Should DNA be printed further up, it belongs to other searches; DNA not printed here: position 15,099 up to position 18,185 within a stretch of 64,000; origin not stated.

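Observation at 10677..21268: Divergent envelope locus: tandem GT39-TPR membrane glycosyltransferases facing a translationally coupled operon whose first gene fuses HEXXH zincin, PD40 propeller and Omp85 barrel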

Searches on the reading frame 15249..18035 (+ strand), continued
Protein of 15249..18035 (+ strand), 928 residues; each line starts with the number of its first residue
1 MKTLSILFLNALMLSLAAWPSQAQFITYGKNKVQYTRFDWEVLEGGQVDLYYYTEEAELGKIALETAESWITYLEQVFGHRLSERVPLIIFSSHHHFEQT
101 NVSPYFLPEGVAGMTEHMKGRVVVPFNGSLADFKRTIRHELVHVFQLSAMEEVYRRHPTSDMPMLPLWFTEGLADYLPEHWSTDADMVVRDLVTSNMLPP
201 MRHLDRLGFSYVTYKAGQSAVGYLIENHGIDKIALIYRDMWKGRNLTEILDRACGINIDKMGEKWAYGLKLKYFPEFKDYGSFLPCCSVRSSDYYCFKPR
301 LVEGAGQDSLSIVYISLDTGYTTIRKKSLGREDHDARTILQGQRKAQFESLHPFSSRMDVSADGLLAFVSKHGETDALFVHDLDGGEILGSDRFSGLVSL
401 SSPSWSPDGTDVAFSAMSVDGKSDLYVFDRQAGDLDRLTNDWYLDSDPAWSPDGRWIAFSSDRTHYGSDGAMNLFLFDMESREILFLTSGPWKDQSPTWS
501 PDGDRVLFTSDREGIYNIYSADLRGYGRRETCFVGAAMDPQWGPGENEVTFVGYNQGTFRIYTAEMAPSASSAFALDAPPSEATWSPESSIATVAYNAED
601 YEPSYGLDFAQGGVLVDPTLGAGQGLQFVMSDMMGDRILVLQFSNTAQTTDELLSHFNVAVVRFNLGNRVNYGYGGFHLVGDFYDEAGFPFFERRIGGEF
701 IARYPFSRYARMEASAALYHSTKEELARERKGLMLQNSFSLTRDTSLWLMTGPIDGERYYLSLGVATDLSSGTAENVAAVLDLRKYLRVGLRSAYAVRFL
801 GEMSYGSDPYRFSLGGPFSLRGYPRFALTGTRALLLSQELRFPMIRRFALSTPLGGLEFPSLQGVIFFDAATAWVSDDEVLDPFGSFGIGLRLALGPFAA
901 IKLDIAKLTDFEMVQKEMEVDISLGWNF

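Call 34: fold_search(model_id=the predicted structure, library=pdb)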
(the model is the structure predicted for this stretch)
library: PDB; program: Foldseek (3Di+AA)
matches with E <= 10: 1149; with E <= 0.001: 509
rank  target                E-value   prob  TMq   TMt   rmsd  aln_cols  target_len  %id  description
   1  4jml_A                2.9e-13  1.00  0.20  0.45  17.5       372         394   20  Crystal structure of the TolB(P201C)-ColicinE9 TBE peptide(A33C) complex. (released 2013-07-17)
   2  4r40_A                8.4e-13  1.00  0.19  0.43  17.3       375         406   18  Crystal Structure of TolB/Pal complex from Yersinia pestis. (released 2014-09-03)
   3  9a2l_MODEL_1_A        8.4e-13  1.00  0.20  0.41  18.5       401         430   17  Model of E. coli TolB by in-cell photo-crosslinking MS and deep learning (released 2023-02-24)
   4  4r40_C                1.7e-12  1.00  0.20  0.44  17.9       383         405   17  Crystal Structure of TolB/Pal complex from Yersinia pestis. (released 2014-09-03)
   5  3iax_A                1.9e-12  1.00  0.20  0.44  19.6       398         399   17  The crystal structure of the TolB box of Colicin A in complex with TolB reveals important differences in the recruitme (released 2009-10-13)
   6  2w8b_B                3.2e-12  1.00  0.20  0.43  19.7       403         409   17  Crystal structure of processed TolB in complex with Pal (released 2009-02-17)
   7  1crz                  4.3e-12  1.00  0.20  0.44  19.8       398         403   18  CRYSTAL STRUCTURE OF THE E. COLI TOLB PROTEIN (released 2000-08-16)
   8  2hqs_B                5.0e-12  1.00  0.20  0.43  19.1       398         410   18  Crystal structure of TolB/Pal complex (released 2007-04-03)
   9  2w8b_A                5.2e-12  1.00  0.22  0.48  13.6       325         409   17  Crystal structure of processed TolB in complex with Pal (released 2009-02-17)
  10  4pwz_B                5.2e-12  1.00  0.19  0.43  19.7       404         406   18  Crystal structure of TolB protein from Yersinia pestis CO92 (released 2014-04-02)
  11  1c5k                  5.5e-12  1.00  0.19  0.44  19.7       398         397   18  THE STRUCTURE OF TOLB, AN ESSENTIAL COMPONENT OF THE TOL-DEPENDENT TRANSLOCATION SYSTEM AND ITS INTERACTIONS WITH THE TR (released 2000-12-06)
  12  6pnv                  5.7e-12  1.00  0.22  0.47  14.3       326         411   18  1.42 Angstrom Resolution Crystal Structure of Translocation Protein TolB from Salmonella enterica (released 2019-07-17)
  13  2ivz_A                6.3e-12  1.00  0.19  0.44  18.8       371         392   19  Structure of TolB in complex with a peptide of the colicin E9 T- domain (released 2006-08-16)
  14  2hqs_A                7.0e-12  1.00  0.22  0.48  15.2       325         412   18  Crystal structure of TolB/Pal complex (released 2007-04-03)
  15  7mx5_B                7.0e-12  1.00  0.21  0.46  11.0       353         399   20  Crystal structure of TolB from Acinetobacter baumannii (released 2021-05-26)
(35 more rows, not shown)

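Call 42: search_protein_families(library=pfam, proteins=[L029:5021-6781:+, L044:6936-7988:+, L073:12859-13692:+, L039:3762-4775:+, L029:12836-13576:+, L024:12771-13232:+, L052:4086-4808:+, L072:3892-4401:+, L061:11829-14111:+, L057:3059-5137:+], max_evalue=0.001)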
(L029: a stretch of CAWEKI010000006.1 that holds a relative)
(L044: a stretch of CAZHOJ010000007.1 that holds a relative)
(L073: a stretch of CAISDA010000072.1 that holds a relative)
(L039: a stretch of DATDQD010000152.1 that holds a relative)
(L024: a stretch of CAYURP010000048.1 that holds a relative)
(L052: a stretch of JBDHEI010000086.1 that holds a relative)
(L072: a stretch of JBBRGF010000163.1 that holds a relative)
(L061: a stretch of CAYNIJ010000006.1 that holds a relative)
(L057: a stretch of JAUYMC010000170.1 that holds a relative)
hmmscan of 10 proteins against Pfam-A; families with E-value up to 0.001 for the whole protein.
L029:5021-6781:+ (586 aa): 3 families
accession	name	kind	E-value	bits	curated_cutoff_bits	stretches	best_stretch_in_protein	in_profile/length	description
PF02896.24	PEP-utilizers_C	-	1.1e-110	369.8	22.8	1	265-548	7-292/293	PEP-utilising enzyme, PEP-binding domain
PF05524.18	PEP-utilisers_N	-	9.4e-30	103.7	24.4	1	14-137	1-121/121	PEP-utilising enzyme, N-terminal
PF00391.29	PEP-utilizers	-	2.1e-20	72.5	23.1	1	163-234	3-72/72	PEP-utilising enzyme, mobile domain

L044:6936-7988:+ (350 aa): 2 families
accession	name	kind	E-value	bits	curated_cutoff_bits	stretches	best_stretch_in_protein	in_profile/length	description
PF10432.14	bact-PGI_C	-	2.2e-48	164.5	24.5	1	197-346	3-151/151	Bacterial phospho-glucose isomerase C-terminal SIS domain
PF01380.27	SIS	-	8.3e-08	32.5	25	1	45-125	6-90/131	SIS domain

L073:12859-13692:+ (277 aa): 1 family
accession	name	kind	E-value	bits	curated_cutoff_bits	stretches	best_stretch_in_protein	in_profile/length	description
PF02811.25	PHP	-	9.3e-14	52.5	26.4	1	6-87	1-71/164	PHP domain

L039:3762-4775:+ (337 aa): 1 family
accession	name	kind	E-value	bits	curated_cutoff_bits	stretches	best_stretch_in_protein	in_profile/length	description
PF00348.22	polyprenyl_synt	-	7.4e-69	232.2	27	1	32-290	3-249/251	Polyprenyl synthetase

L029:12836-13576:+ (246 aa): 3 families
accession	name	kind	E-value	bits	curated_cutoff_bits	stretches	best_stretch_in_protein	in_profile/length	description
PF00027.35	cNMP_binding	-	1.3e-24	86.4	27.5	1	51-136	2-87/89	Cyclic nucleotide-binding domain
PF13545.12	HTH_Crp_2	-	7.4e-14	51.9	27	1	170-242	1-68/70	Crp-like helix-turn-helix domain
PF00325.26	Crp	-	0.00032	20.8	21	1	200-224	6-30/32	Bacterial regulatory proteins, crp family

L024:12771-13232:+ (153 aa): 4 families
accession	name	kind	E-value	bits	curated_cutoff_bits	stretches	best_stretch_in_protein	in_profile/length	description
PF00011.27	HSP20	-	3.5e-29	101.3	20.8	1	51-150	1-101/102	Hsp20/alpha crystallin family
PF17886.7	ArsA_HSP20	-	1.6e-07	31.2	22.5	1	57-136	2-62/63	HSP20-like domain found in ArsA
PF04969.22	CS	-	8.5e-05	23.9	21.3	1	50-139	3-78/78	CS domain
PF18046.7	FKBP26_C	-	0.0007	20.2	27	0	119-140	16-37/72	FKBP26_C-terminal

L052:4086-4808:+ (240 aa): 0 families

L072:3892-4401:+ (169 aa): 0 families

L061:11829-14111:+ (760 aa): 3 families
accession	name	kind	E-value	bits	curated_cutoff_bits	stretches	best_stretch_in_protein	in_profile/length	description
PF13646.12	HEAT_2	-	2.5e-23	82.6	27.7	2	566-644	7-87/88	HEAT repeats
PF03130.22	HEAT_PBS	-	1.7e-11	43.8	20.9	0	605-626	1-22/27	PBS lyase HEAT-like repeat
PF02985.28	HEAT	-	9e-08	32.1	23.5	0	623-647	3-27/31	HEAT repeat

L057:3059-5137:+ (692 aa): 6 families
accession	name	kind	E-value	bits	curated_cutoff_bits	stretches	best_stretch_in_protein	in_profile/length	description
PF13646.12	HEAT_2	-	2.3e-38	130.8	27.7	6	68-137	2-72/88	HEAT repeats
PF00160.26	Pro_isomerase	-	2.5e-31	109.5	21.7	1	558-681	2-137/159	Cyclophilin type peptidyl-prolyl cis-trans isomerase/CLD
PF02985.28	HEAT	-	6.9e-14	51.1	23.5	0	425-445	6-26/31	HEAT repeat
PF12717.13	Cnd1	-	2.8e-08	34.4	26.4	0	230-294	25-88/162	non-SMC mitotic condensation complex subunit 1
PF13513.12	HEAT_EZ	-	2.2e-07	31.6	27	0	80-122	2-54/55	HEAT-like repeat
PF03130.22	HEAT_PBS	-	9.8e-06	26.1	20.9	1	112-135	1-24/27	PBS lyase HEAT-like repeat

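Call 43: search_protein_families(library=pfam, proteins=[L009:5273-7792:+, L011:5539-7923:+, L050:5576-7798:+, L008:2709-4559:+, L016:5982-7874:+, L023:4822-7833:+, L020:3070-5493:+, L072:4769-5977:+, L063:5978-7993:+, L077:10899-12161:+], max_evalue=0.001)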
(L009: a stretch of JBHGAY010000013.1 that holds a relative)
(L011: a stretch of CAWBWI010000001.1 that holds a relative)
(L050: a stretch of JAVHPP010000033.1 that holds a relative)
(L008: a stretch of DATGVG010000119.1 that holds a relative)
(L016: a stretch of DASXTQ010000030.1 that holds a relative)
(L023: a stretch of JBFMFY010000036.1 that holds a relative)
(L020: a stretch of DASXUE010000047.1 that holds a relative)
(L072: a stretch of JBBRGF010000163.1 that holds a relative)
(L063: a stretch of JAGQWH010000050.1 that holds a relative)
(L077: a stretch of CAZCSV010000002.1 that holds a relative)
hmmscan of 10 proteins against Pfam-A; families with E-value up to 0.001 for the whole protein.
L009:5273-7792:+ (839 aa): 1 family
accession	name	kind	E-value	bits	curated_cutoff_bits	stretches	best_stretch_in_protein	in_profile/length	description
PF13231.12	PMT_2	-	1.1e-09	39.2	26.1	1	106-254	2-145/160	Dolichyl-phosphate-mannose-protein mannosyltransferase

L011:5539-7923:+ (794 aa): 2 families
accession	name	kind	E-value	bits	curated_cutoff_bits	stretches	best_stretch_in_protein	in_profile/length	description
PF13231.12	PMT_2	-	1.7e-11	45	26.1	1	106-252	2-145/160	Dolichyl-phosphate-mannose-protein mannosyltransferase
PF02366.24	PMT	-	0.00077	19.5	22.7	1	126-231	83-193/245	Dolichyl-phosphate-mannose-protein mannosyltransferase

L050:5576-7798:+ (740 aa): 7 families
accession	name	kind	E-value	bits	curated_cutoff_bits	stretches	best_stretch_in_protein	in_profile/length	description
PF13328.12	HD_4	-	4.1e-48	163.5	27.2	1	45-194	1-155/156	HD domain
PF04607.23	RelA_SpoT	-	2.6e-42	144.1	27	1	254-364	1-112/113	Region found in RelA / SpoT proteins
PF02824.27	TGS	-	3e-24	85.3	22.2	1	406-464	1-59/60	TGS domain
PF13291.12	ACT_4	-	5.9e-18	65.8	27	1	649-724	3-80/80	ACT domain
PF19296.4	RelA_AH_RIS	-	5.1e-14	53.2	23.8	2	477-568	2-92/185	RelA/SpoT, AH and RIS domains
PF01966.28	HD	-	2.2e-09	38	22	1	64-163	1-116/116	HD domain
PF22629.2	ACT_AHAS_ss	-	0.00049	20.6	27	1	659-720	5-66/67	AHAS small subunit-like ACT domain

L008:2709-4559:+ (616 aa): 2 families
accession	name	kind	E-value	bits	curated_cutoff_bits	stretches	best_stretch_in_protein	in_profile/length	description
PF07969.17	Amidohydro_3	-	2.1e-86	291.7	29.7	1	141-609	2-469/472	Amidohydrolase family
PF01979.26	Amidohydro_1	-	1.3e-11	44.8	25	1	291-609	35-343/345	Amidohydrolase family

L016:5982-7874:+ (630 aa): 3 families
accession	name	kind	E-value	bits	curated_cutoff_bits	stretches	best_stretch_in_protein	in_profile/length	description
PF07969.17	Amidohydro_3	-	1.7e-83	282.2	29.7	1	155-625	3-472/472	Amidohydrolase family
PF01979.26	Amidohydro_1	-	1.5e-10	41.3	25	1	413-624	136-345/345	Amidohydrolase family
PF22039.1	HUTI_composite_bact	-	5.8e-07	29.4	25.5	1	127-147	2-22/26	Imidazolonepropionase-like composite domain, bacteria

L023:4822-7833:+ (1003 aa): 3 families
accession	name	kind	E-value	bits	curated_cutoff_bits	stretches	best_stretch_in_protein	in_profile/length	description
PF13385.13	Laminin_G_3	-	3.4e-23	82.9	27.6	1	128-268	15-151/151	Concanavalin A-like lectin/glucanases superfamily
PF18962.6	Por_Secre_tail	-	2e-09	38.1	27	1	918-987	2-68/75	Secretion system C-terminal sorting domain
PF13860.13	FlgD_ig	-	7.1e-07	29.6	27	1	928-985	12-77/79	FlgD Ig-like domain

L020:3070-5493:+ (807 aa): 2 families
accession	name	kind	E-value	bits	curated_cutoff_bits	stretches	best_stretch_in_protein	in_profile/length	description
PF00171.27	Aldedh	-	3.8e-204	678.9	23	2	47-488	6-459/461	Aldehyde dehydrogenase family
PF07368.16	DUF1487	-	5.7e-08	32.9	23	0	407-456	120-170/215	Protein of unknown function (DUF1487)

L072:4769-5977:+ (402 aa): 1 family
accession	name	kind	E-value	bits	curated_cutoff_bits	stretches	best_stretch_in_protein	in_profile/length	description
PF00999.27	Na_H_Exchanger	-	1.8e-65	221.7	26.2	1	17-393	9-372/375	Sodium/hydrogen exchanger, transmembrane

L063:5978-7993:+ (671 aa): 4 families
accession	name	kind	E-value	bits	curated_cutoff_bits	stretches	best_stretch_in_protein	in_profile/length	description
PF05935.17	Arylsulfotrans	-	1.4e-26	93.9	24.2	1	176-470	26-356/374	Arylsulfotransferase (ASST)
PF14269.12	Arylsulfotran_2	-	4.3e-22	79.3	27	1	247-473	58-297/301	Arylsulfotransferase (ASST)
PF13205.12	Big_5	-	1.3e-05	26.3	23.6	1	21-116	7-105/105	Bacterial Ig-like domain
PF00404.24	Dockerin_1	-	0.00088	19.9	22.9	1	612-657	2-51/57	Dockerin type I domain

L077:10899-12161:+ (420 aa): 2 families
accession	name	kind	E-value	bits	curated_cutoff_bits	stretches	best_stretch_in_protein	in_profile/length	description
PF00155.27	Aminotran_1_2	-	4.7e-58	197.5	19.7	1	48-409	2-360/361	Aminotransferase class I and II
PF00464.25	SHMT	-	6.9e-05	22.1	27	1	75-287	46-266/399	Serine hydroxymethyltransferase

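Call 58: find_encoding_contigs(protein=P0009, flank=10000, max_places=1)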
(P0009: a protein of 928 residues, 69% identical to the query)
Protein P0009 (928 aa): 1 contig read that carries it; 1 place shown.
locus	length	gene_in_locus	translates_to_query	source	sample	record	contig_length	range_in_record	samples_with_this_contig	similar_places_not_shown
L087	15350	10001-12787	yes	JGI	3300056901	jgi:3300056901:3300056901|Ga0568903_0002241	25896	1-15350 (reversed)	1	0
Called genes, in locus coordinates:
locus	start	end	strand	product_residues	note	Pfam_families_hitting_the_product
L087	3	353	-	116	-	PF02416:TatA_B_E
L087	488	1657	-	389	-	-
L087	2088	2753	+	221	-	-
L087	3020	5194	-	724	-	PF02629:CoA_binding, PF13380:CoA_binding_2, PF13607:Succ_CoA_lig, PF19045:Ligase_CoA_2, PF13549:ATP-grasp_5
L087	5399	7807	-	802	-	PF13231:PMT_2, PF02366:PMT, PF07719:TPR_2 (faint), PF13428:TPR_14 (faint), PF13181:TPR_8 (faint)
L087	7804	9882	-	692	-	PF13231:PMT_2, PF13432:TPR_16, PF00515:TPR_1 (weak), PF07719:TPR_2 (weak), PF13432:TPR_16 (weak), PF14559:TPR_19, PF13432:TPR_16, PF14559:TPR_19, +9 more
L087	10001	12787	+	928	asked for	PF13485:Peptidase_MA_2 (weak), PF26550:Tricorn_2nd, PF00930:DPPIV_N (faint), PF26549:Tricorn_N (weak), PF07676:PD40, PF26549:Tricorn_N (weak)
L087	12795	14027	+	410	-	-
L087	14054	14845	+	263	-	PF08308:PEGA (weak)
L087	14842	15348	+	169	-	?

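Call 59: find_encoding_contigs(protein=P0021, flank=10000, max_places=1)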
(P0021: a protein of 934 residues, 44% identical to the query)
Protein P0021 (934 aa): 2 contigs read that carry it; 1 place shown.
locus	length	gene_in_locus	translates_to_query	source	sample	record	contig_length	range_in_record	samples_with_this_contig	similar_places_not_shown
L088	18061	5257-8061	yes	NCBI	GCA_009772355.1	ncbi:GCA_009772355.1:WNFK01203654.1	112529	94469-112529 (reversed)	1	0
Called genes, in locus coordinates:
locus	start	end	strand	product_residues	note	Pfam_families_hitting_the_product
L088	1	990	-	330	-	?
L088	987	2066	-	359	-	PF05343:Peptidase_M42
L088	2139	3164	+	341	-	PF13439:Glyco_transf_4 (faint), PF00534:Glycos_transf_1, PF13692:Glyco_trans_1_4, PF13524:Glyco_trans_1_2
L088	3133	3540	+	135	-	PF03091:CutA1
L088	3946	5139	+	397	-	PF07969:Amidohydro_3, PF01979:Amidohydro_1 (weak)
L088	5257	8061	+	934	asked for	PF13485:Peptidase_MA_2 (faint), PF00930:DPPIV_N (faint), PF26550:Tricorn_2nd, PF26549:Tricorn_N (weak), PF07676:PD40, PF26549:Tricorn_N (weak), PF07676:PD40, PF01103:Omp85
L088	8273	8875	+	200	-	-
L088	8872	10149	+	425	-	-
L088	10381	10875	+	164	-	-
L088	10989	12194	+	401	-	PF01411:tRNA-synt_2c, PF07973:tRNA_SAD, PF02272:DHHA1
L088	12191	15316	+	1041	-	PF00930:DPPIV_N (faint), PF07676:PD40 (faint), PF26549:Tricorn_N, PF26550:Tricorn_2nd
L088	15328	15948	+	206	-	PF01569:PAP2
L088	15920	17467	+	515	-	-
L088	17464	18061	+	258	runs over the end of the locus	-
